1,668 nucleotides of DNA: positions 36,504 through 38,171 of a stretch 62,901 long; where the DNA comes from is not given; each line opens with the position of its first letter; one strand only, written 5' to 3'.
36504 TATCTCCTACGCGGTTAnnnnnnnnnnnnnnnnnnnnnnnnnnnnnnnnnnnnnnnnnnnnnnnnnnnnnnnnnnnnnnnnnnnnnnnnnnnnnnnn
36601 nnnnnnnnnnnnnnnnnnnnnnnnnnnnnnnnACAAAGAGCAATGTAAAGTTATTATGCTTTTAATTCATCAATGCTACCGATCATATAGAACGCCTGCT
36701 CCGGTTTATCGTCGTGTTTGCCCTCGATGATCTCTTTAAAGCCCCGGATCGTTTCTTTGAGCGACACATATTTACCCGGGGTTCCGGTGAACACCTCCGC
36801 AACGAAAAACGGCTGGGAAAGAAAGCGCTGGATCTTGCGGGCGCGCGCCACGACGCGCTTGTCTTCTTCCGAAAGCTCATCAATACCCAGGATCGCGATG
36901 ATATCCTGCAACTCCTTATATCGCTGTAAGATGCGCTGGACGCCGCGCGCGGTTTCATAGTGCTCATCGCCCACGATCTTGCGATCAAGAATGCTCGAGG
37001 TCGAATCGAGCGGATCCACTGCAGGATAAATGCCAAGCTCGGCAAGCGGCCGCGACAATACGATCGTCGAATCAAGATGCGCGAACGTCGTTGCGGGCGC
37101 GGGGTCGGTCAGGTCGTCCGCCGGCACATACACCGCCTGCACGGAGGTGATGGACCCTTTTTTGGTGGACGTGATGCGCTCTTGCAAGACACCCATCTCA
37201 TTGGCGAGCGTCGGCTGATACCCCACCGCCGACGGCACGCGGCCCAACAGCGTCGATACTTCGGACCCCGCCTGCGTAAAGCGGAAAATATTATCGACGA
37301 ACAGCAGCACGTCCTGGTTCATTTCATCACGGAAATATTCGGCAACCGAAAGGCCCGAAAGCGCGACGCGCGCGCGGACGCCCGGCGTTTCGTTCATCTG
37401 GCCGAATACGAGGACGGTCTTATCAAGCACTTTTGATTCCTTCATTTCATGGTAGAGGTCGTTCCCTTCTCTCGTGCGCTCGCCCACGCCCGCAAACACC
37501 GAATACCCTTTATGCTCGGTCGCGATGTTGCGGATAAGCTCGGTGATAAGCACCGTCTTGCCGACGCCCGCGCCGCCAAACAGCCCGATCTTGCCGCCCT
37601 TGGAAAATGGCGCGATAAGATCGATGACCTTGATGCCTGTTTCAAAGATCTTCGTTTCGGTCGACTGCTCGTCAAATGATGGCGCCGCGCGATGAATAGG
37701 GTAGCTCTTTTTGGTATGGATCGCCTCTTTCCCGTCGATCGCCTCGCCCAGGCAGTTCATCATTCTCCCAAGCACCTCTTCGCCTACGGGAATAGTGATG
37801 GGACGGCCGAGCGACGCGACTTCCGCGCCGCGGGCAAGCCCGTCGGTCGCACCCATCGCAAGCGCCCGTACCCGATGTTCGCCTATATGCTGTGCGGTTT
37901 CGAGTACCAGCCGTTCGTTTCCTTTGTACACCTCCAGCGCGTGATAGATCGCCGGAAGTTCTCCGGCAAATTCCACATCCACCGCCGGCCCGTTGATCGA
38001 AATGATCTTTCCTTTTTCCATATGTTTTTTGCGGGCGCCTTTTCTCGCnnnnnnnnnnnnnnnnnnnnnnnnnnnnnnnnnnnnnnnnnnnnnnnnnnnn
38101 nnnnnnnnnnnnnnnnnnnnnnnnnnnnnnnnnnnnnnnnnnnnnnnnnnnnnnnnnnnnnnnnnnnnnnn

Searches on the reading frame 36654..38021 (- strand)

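Call 87: search_protein_families(library=pfam, max_evalue=0.0001, proteins=[window:36654-38021:-])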
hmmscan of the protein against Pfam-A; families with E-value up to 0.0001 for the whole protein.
window:36654-38021:- (455 aa): 3 families
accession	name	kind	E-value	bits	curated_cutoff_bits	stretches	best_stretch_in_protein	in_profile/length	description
PF00006.31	ATP-synt_ab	-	1.4e-73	247.5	29.5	1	129-342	1-213/213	ATP synthase alpha/beta family, nucleotide-binding domain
PF22919.1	ATP-synt_VA_C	-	7.7e-18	64.8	24.7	1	347-434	5-95/101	C-terminal domain of V and A type ATP synthase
PF02874.29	ATP-synt_ab_N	-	8e-16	58.8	20.9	1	6-72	1-69/69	ATP synthase alpha/beta family, beta-barrel domain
